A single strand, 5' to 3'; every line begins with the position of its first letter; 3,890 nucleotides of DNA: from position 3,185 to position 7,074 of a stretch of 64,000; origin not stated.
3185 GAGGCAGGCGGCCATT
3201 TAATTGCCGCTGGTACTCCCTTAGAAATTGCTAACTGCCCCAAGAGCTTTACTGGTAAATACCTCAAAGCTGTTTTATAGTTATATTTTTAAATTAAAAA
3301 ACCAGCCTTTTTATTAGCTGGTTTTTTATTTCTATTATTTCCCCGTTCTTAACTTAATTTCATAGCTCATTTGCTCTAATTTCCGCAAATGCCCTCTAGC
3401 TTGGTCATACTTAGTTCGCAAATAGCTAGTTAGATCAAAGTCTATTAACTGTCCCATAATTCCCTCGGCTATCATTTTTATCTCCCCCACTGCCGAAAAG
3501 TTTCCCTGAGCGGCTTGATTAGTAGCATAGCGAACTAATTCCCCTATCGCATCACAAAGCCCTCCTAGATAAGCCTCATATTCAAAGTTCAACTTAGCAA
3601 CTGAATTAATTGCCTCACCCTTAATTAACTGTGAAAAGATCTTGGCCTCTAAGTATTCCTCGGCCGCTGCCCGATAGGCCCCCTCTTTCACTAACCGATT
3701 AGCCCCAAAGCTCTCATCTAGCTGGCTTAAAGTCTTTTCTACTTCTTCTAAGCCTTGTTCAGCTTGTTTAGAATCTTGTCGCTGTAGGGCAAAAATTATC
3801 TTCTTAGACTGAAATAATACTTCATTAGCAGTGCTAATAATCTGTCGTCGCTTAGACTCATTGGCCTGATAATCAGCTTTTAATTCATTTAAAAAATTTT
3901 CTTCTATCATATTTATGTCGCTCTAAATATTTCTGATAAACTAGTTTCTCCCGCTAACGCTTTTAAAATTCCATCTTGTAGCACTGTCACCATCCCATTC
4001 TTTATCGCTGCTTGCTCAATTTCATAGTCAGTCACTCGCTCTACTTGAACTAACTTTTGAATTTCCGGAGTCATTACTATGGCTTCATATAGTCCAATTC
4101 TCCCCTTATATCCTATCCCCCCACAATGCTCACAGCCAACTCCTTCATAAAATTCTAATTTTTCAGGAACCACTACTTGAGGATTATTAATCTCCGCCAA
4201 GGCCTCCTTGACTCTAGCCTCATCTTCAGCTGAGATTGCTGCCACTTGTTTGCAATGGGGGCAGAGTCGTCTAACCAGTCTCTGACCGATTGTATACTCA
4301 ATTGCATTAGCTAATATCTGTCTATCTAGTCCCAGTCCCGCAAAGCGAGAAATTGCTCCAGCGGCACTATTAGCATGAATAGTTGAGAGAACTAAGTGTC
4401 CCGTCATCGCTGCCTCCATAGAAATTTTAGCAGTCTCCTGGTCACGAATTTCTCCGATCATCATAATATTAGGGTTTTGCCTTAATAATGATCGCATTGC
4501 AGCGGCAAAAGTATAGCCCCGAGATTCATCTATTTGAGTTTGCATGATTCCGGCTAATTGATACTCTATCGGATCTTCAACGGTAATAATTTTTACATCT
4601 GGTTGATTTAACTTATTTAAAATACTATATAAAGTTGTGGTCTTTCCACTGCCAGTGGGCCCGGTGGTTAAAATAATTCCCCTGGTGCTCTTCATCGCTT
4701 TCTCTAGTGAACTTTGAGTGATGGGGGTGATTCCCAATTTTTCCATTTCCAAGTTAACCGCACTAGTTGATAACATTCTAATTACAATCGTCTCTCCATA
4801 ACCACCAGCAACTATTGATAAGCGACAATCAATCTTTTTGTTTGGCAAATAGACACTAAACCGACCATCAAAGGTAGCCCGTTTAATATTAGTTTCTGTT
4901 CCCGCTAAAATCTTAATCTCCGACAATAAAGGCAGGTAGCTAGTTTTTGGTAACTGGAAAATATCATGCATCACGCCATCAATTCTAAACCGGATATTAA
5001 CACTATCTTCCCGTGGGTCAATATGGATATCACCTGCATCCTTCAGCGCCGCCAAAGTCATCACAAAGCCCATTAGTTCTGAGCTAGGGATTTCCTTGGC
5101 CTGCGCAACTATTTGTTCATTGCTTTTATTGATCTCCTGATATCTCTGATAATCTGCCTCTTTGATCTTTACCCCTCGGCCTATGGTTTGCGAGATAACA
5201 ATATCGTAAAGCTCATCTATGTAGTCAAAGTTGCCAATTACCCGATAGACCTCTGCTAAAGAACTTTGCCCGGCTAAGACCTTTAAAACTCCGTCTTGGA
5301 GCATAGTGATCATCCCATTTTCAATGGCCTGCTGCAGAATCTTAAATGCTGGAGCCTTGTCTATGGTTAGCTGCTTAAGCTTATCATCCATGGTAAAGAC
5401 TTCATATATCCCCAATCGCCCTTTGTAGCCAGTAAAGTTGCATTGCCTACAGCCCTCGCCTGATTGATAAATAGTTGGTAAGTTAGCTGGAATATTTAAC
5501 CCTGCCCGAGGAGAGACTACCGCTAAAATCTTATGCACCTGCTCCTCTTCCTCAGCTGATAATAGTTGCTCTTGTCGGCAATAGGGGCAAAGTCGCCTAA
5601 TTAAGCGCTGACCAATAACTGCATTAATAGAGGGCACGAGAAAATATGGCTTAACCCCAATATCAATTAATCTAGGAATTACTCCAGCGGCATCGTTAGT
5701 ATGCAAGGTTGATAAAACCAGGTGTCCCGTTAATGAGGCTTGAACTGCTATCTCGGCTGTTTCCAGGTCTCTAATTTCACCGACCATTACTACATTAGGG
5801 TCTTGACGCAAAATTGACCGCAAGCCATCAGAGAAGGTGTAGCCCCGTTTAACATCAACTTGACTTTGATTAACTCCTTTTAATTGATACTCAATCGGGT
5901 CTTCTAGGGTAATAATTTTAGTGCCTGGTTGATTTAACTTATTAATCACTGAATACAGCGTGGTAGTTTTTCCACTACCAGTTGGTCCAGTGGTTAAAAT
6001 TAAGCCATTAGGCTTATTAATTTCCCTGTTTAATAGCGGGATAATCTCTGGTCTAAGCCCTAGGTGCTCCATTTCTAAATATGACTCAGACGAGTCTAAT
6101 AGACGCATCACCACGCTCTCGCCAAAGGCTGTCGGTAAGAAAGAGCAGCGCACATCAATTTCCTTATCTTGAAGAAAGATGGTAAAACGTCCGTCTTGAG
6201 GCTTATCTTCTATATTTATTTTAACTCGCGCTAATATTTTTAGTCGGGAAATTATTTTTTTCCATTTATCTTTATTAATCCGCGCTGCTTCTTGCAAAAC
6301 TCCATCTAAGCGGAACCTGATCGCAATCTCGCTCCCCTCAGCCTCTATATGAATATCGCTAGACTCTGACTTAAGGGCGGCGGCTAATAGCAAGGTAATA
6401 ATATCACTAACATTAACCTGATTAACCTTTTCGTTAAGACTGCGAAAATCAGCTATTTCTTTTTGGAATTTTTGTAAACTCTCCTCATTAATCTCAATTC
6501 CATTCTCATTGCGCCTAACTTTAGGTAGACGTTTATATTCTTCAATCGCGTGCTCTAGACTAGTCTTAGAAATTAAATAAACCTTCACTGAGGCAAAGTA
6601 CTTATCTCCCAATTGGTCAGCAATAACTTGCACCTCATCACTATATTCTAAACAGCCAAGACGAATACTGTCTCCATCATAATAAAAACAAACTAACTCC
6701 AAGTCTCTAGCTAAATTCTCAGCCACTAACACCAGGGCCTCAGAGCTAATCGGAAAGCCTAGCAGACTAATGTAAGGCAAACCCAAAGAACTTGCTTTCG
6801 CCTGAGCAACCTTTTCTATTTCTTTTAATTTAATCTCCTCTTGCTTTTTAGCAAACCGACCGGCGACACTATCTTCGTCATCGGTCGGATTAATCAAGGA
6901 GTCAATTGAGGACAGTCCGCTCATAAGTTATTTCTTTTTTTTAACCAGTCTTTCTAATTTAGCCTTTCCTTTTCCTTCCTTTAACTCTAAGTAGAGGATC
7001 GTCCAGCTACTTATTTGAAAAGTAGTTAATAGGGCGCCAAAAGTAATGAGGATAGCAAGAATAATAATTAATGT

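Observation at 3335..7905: Three-gene operon: polytopic membrane protein - tandem secretion ATPase - translin/TRAX-like protein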

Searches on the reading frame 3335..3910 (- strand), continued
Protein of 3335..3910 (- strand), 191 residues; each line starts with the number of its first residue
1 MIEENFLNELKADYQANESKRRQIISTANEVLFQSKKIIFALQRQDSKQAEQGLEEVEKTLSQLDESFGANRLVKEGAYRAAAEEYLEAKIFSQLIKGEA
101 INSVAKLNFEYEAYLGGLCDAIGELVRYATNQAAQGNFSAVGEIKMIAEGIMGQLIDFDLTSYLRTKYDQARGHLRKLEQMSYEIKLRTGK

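Call 81: search_protein_families(library=pfam, proteins=[P0359, P0310, P0358, P0366, P0299, P0352, P0355, P0350, P0338, P0332], max_evalue=0.001)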
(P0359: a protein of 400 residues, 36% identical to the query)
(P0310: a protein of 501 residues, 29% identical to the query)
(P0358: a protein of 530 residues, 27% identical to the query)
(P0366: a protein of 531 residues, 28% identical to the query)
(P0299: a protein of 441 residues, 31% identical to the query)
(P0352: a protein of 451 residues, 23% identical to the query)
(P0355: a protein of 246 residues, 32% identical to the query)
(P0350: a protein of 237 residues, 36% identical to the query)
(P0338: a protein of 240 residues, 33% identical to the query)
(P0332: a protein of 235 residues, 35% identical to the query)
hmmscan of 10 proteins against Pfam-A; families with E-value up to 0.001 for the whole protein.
P0359 (400 aa): 2 families
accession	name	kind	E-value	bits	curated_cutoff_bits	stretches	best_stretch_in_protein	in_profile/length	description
PF01997.21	Translin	-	4.3e-27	95.9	25.9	1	207-376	2-203/205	Translin family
PF02892.21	zf-BED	-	0.00033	21.1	20.6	1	36-61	16-43/44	BED zinc finger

P0310 (501 aa): 1 family
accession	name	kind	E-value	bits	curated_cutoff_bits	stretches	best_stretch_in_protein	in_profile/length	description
PF01997.21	Translin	-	1.1e-33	117.4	25.9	2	308-476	2-203/205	Translin family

P0358 (530 aa): 1 family
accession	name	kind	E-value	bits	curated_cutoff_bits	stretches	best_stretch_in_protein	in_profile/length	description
PF01997.21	Translin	-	1.8e-37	129.7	25.9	2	321-494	2-202/205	Translin family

P0366 (531 aa): 1 family
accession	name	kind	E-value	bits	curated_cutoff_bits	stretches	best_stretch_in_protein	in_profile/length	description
PF01997.21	Translin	-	2.3e-36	126.1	25.9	2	335-507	2-203/205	Translin family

P0299 (441 aa): 1 family
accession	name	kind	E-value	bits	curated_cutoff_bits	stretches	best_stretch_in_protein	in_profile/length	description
PF01997.21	Translin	-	1.5e-38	133.3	25.9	2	246-414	2-203/205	Translin family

P0352 (451 aa): 1 family
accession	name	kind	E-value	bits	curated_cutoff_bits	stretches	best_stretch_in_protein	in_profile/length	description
PF01997.21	Translin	-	4.7e-39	134.9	25.9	2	251-424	2-202/205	Translin family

P0355 (246 aa): 1 family
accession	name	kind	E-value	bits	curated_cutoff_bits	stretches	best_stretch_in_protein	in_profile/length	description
PF01997.21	Translin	-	2.7e-28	99.8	25.9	1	67-240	2-204/205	Translin family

P0350 (237 aa): 1 family
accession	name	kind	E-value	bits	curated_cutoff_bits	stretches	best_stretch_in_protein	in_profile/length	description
PF01997.21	Translin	-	5.8e-25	88.9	25.9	1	33-202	2-203/205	Translin family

P0338 (240 aa): 1 family
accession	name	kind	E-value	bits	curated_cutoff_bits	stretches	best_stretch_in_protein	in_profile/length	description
PF01997.21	Translin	-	1.2e-26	94.4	25.9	1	28-196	2-203/205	Translin family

P0332 (235 aa): 1 family
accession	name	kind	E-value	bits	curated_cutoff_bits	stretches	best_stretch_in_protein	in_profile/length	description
PF01997.21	Translin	-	1.9e-28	100.3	25.9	1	40-209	2-203/205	Translin family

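Call 82: search_protein_families(library=ncbifam, proteins=[L064:8165-9865:+, window:3335-3910:-, L064:13176-13664:+], max_evalue=0.00001)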
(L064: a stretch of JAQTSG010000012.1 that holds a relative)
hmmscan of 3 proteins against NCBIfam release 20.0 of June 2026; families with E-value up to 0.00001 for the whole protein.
L064:8165-9865:+ (567 aa): 19 families
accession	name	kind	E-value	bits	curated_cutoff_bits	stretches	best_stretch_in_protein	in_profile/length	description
TIGR02533.1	type_II_gspE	equivalog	8.5e-147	489.7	630.25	1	125-563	57-485/486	type II secretion system ATPase GspE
TIGR02538.1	type_IV_pilB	equivalog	3.5e-144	481.5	675.65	1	36-565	40-563/564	type IV-A pilus assembly ATPase PilB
NF053534.1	T4PilAsmATPsTfpB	equivalog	4.2e-119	398.6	850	1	166-564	192-582/584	type IV pilus assembly ATPase TfpB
NF007755.0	PRK10436.1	equivalog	1.6e-116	389.7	617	1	103-564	40-459/465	type II secretion system protein GspE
NF041000.1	ATPase_ComGA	equivalog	1.9e-71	240.2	300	1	183-444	4-266/267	competence type IV pilus ATPase ComGA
TIGR01420.1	pilT_fam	subfamily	1e-53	182.8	319.1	1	182-446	5-271/343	PilT/PilU family type 4a pilus ATPase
TIGR02525.1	plasmid_TraJ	equivalog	9.6e-29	100.5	368.3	1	257-424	98-273/372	plasmid transfer ATPase TraJ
TIGR02524.1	dot_icm_DotB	equivalog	1.1e-20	74.1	463.3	1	309-426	134-262/358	Dot/Icm type IV secretion system ATPase DotB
NF058587.1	archaellum_moto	equivalog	7.1e-18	64.6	550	1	312-422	278-395/527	archaellum flagellar ATPase motor FlaI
TIGR02782.1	TrbB_P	equivalog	1.9e-16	60.2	304.55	1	301-422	129-254/303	P-type conjugative transfer ATPase TrbB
TIGR02788.1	VirB11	equivalog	3.9e-14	52.4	249.95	1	310-424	145-266/308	P-type DNA transfer ATPase VirB11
NF010407.0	PRK13833.1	subfamily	2.3e-13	50.3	499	1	312-420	147-259/323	conjugal transfer protein TrbB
NF010469.0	PRK13894.1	subfamily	2.8e-13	49.9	508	1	302-441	143-285/320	conjugal transfer ATPase TrbB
TIGR03819.1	heli_sec_ATPase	hypoth_equivalog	1e-12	48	373.15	1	215-424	87-301/340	TadA family conjugal transfer-associated ATPase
NF053672.1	bindosome_BasE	exception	2.2e-10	39.9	1000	1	314-420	275-388/512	bindosome assembly system ATPase subunit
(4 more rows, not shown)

window:3335-3910:- (191 aa): 5 families
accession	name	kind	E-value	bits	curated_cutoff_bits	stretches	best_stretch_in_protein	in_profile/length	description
NF011161.0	PRK14562.1-6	equivalog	7.9e-22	77.5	228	1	5-186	16-201/218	haloacid dehalogenase superfamily protein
NF011157.0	PRK14562.1-2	equivalog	2.5e-20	73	238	1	8-179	6-177/191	haloacid dehalogenase superfamily protein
NF011160.0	PRK14562.1-5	equivalog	2.8e-18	66.1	291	1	8-176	9-182/213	haloacid dehalogenase superfamily protein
NF011158.0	PRK14562.1-3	equivalog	1.1e-17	64.4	359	1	6-175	5-183/210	haloacid dehalogenase superfamily protein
NF011159.0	PRK14562.1-4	equivalog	3.1e-11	43.3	269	1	14-177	12-175/198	haloacid dehalogenase superfamily protein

L064:13176-13664:+ (163 aa): 2 families
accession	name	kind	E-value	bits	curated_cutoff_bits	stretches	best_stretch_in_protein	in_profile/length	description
TIGR00040.1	yfcE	subfamily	2.9e-20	73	56.25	1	1-155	1-155/158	YfcE family phosphodiesterase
NF006988.0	PRK09453.1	equivalog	1.2e-10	41.5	117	1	1-135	1-145/183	phosphodiesterase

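Call 83: find_encoding_contigs(protein=P0412, flank=6000, max_places=2)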
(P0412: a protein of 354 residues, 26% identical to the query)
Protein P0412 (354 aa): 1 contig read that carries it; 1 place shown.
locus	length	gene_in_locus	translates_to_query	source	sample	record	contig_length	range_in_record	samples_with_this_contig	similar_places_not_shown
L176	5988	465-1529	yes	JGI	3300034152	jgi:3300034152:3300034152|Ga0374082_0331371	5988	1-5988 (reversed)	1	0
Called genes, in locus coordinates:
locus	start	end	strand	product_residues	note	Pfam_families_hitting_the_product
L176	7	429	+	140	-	PF01434:Peptidase_M41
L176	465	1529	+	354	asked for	-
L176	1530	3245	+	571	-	PF05157:MshEN, PF00437:T2SSE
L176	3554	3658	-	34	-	-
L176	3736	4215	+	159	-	-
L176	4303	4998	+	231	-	PF20260:PUA_4, PF04452:Methyltrans_RNA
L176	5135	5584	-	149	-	PF02367:TsaE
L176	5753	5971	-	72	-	-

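Call 94: predict_structure(alignment_id=A2)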
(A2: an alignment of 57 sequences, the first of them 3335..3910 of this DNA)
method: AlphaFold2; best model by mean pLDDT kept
length: 191 residues; sequences in the alignment: 57
mean_pLDDT: 97.5   pTM: 0.91
mean pLDDT of the five models: 97.5, 97.3, 97.3, 97.2, 97.2
residues with pLDDT >= 90: 186; 70-90: 5; 50-70: 0; < 50: 0
segments of 3 or more residues with pLDDT < 50: none
pLDDT, mean of each block of 10 residues (from residue 1): 96 98 98 99 98 98 97 97 98 98 92 98 99 98 98 98 98 99 97 73
secondary structure, 60 per line:
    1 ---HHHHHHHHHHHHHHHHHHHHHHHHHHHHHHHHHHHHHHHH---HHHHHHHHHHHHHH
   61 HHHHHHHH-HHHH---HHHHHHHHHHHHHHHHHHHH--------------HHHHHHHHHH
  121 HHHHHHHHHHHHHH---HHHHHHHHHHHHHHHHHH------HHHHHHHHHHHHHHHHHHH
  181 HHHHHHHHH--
elements in order: H4-43 H47-68 H70-73 H77-96 H111-134 H138-155 H162-189

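Call 96: fold_search(model_id=the predicted structure, library=pdb)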
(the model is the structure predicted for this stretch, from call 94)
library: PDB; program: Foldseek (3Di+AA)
matches with E <= 10: 863; with E <= 0.001: 56
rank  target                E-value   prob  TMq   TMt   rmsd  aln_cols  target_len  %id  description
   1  5jre_B                4.7e-08  1.00  0.85  0.88   2.3       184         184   26  Crystal structure of NeC3PO in complex with ssDNA. (released 2016-09-28)
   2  5jrc_A                7.6e-08  1.00  0.85  0.87   2.3       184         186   26  Crystal structure of NeC3PO in complex with ssRNA. (released 2016-09-28)
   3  5jr9_D                1.1e-07  1.00  0.85  0.88   2.3       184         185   26  Crystal structure of apo-NeC3PO (released 2016-09-28)
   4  5jr9_C                1.2e-07  1.00  0.85  0.87   2.3       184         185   26  Crystal structure of apo-NeC3PO (released 2016-09-28)
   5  5jr9_B                1.4e-07  1.00  0.82  0.84   2.6       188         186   26  Crystal structure of apo-NeC3PO (released 2016-09-28)
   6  5jr9_A                1.6e-07  1.00  0.85  0.86   2.3       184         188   26  Crystal structure of apo-NeC3PO (released 2016-09-28)
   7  3pja_K                2.1e-07  1.00  0.87  0.76   2.4       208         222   20  Crystal structure of human C3PO complex (released 2011-05-11)
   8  3pja_L                2.8e-07  1.00  0.87  0.76   2.8       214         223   20  Crystal structure of human C3PO complex (released 2011-05-11)
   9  3pja_J                3.4e-07  1.00  0.86  0.76   2.6       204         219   20  Crystal structure of human C3PO complex (released 2011-05-11)
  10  3zc0_C                4.1e-07  1.00  0.86  0.87   2.1       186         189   25  Structure of AfC3PO - duplex RNA complex (released 2013-01-23)
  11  3zc1_C                4.3e-07  1.00  0.86  0.87   2.4       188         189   26  Crystal structure of AfC3PO (released 2013-01-23)
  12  3zc0_B                4.5e-07  1.00  0.82  0.82   2.6       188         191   25  Structure of AfC3PO - duplex RNA complex (released 2013-01-23)
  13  1key_C                5.2e-07  1.00  0.85  0.78   3.8       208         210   19  Crystal Structure of Mouse Testis/Brain RNA-binding Protein (TB-RBP) (released 2002-07-03)
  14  3zc1_D                5.2e-07  1.00  0.81  0.83   2.8       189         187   28  Crystal structure of AfC3PO (released 2013-01-23)
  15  3zc0_D                5.7e-07  1.00  0.83  0.85   2.6       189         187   27  Structure of AfC3PO - duplex RNA complex (released 2013-01-23)
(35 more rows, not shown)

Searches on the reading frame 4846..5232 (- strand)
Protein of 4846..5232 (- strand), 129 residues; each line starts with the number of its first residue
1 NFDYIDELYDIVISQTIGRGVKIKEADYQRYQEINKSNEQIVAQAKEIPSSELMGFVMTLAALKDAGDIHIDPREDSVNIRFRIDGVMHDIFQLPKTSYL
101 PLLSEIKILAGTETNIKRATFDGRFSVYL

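Call 37: search_protein_families(library=pfam, proteins=[window:4846-5232:-], max_evalue=0.01)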
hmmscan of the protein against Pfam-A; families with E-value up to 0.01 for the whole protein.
seq(129 aa): 1 family
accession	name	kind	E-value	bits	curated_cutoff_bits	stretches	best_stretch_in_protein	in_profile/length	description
PF00437.27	T2SSE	-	3.2e-10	39.7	24.9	1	49-127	7-85/370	Type II/IV secretion system protein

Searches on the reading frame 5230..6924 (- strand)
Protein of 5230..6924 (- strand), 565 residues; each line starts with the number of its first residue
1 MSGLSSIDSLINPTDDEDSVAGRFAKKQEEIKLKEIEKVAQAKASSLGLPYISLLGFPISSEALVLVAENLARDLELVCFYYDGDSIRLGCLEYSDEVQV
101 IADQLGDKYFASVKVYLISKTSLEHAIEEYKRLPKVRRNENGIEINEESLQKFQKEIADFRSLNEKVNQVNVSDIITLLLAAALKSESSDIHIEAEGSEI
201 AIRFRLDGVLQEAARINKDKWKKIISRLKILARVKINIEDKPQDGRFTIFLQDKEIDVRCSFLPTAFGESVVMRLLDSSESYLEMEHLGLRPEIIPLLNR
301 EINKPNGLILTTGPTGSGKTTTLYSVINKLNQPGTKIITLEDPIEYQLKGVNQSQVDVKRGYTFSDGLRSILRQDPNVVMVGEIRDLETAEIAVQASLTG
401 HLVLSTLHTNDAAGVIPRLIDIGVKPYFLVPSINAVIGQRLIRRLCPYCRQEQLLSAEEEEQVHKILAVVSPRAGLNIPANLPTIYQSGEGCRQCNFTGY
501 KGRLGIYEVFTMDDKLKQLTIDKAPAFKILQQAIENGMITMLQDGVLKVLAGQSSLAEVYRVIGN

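Call 82: search_protein_families(library=ncbifam, proteins=[window:5230-6924:-], max_evalue=0.00001)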
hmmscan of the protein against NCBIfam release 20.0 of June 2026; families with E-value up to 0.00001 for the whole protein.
window:5230-6924:- (565 aa): 15 families
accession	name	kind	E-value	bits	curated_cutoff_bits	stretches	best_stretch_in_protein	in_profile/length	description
TIGR02533.1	type_II_gspE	equivalog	6.1e-148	493.5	630.25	1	84-562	21-485/486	type II secretion system ATPase GspE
TIGR02538.1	type_IV_pilB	equivalog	5.8e-143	477.5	675.65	1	35-562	42-561/564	type IV-A pilus assembly ATPase PilB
NF007755.0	PRK10436.1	equivalog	5.2e-121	404.5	617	1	149-564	62-460/465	type II secretion system protein GspE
NF053534.1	T4PilAsmATPsTfpB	equivalog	1.2e-118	397.1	850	1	69-563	99-582/584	type IV pilus assembly ATPase TfpB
NF041000.1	ATPase_ComGA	equivalog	1.1e-73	247.5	300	1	179-443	3-266/267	competence type IV pilus ATPase ComGA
TIGR01420.1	pilT_fam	subfamily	4.4e-53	180.7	319.1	1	177-423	3-243/343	PilT/PilU family type 4a pilus ATPase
TIGR02525.1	plasmid_TraJ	equivalog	4.7e-27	94.9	368.3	1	270-421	119-271/372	plasmid transfer ATPase TraJ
TIGR02524.1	dot_icm_DotB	equivalog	3e-21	76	463.3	1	302-421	130-258/358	Dot/Icm type IV secretion system ATPase DotB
NF058587.1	archaellum_moto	equivalog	1.7e-17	63.4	550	1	309-421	278-395/527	archaellum flagellar ATPase motor FlaI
TIGR02782.1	TrbB_P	equivalog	8.1e-15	54.9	304.55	1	309-419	139-252/303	P-type conjugative transfer ATPase TrbB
NF010469.0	PRK13894.1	subfamily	5.7e-11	42.3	508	1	308-420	151-265/320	conjugal transfer ATPase TrbB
TIGR02788.1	VirB11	equivalog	9.5e-11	41.3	249.95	1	309-420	147-263/308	P-type DNA transfer ATPase VirB11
NF053672.1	bindosome_BasE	exception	3.1e-10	39.4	1000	1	310-419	274-388/512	bindosome assembly system ATPase subunit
NF010407.0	PRK13833.1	subfamily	6e-10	39.1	499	1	309-422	147-262/323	conjugal transfer protein TrbB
TIGR03819.1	heli_sec_ATPase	hypoth_equivalog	2.6e-09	36.7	373.15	1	285-423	157-301/340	TadA family conjugal transfer-associated ATPase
